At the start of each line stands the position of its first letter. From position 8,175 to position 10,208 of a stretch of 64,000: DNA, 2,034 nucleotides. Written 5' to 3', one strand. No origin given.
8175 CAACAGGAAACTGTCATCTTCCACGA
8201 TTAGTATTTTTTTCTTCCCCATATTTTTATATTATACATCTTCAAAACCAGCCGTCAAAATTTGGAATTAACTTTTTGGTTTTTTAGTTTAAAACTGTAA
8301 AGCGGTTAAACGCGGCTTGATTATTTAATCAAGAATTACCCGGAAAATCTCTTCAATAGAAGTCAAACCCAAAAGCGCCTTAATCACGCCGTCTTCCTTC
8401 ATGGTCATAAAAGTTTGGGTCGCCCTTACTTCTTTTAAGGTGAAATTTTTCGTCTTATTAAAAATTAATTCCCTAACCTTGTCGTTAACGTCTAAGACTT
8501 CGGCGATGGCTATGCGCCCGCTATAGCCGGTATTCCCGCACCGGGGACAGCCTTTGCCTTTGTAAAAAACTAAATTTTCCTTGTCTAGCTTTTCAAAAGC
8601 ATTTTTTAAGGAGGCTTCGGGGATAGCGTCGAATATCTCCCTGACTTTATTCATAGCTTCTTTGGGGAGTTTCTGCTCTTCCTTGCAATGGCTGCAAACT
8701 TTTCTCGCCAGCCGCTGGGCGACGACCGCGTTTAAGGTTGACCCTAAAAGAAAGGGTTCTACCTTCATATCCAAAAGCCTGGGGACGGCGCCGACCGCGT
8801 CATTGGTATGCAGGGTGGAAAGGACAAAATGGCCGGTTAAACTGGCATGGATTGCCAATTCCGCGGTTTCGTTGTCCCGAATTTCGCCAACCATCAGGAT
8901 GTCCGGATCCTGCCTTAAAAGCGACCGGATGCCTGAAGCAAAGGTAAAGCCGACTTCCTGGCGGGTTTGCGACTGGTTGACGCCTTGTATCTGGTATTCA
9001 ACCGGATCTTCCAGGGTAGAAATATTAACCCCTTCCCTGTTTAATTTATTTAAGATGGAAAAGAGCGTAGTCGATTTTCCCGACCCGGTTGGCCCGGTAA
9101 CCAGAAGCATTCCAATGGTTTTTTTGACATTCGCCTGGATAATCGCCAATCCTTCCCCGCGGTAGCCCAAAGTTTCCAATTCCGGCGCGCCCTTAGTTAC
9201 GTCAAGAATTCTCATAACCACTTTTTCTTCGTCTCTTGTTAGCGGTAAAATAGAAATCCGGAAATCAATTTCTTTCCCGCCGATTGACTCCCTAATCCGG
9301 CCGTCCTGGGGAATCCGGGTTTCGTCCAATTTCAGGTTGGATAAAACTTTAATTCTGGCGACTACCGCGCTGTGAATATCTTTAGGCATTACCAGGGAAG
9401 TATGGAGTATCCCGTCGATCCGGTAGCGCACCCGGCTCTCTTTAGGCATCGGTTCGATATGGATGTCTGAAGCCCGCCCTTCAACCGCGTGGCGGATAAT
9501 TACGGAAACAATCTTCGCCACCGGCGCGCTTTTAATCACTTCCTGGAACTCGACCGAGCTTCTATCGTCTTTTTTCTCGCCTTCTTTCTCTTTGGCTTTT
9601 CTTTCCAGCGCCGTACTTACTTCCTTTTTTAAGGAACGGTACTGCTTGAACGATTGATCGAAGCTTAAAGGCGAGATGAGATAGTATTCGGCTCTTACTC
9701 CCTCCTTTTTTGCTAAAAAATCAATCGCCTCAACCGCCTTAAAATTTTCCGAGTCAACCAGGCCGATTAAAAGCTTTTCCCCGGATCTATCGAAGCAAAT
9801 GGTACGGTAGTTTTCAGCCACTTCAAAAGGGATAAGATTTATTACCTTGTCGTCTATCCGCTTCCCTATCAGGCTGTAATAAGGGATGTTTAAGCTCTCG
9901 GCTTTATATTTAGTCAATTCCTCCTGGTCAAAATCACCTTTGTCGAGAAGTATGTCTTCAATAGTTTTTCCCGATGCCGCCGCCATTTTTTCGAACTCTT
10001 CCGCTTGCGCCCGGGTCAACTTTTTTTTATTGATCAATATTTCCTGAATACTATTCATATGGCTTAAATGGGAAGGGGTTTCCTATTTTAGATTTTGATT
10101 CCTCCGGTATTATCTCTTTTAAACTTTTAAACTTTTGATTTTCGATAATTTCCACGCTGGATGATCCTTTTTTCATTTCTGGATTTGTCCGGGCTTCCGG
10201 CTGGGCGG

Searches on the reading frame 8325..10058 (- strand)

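Call 86: search_protein_families(library=pfam, proteins=[window:8325-10058:-], max_evalue=0.001)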
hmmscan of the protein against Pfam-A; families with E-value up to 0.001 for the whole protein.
window:8325-10058:- (577 aa): 5 families
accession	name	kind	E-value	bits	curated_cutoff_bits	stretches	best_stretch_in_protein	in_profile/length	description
PF00437.27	T2SSE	-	7.8e-121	403.6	24.9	1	176-573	4-370/370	Type II/IV secretion system protein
PF05157.20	MshEN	-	1.8e-09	37.9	23.1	1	56-144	1-87/90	MshEN domain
PF13401.12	AAA_22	-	0.00018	22.3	27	0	314-349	4-37/130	AAA domain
PF13191.12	AAA_16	-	0.00085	20.3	32.6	0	314-350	23-58/167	AAA ATPase domain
PF25199.1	nSTAND_NTPase5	-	0.00095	19.5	34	0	308-354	34-81/145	Novel STAND NTPase 5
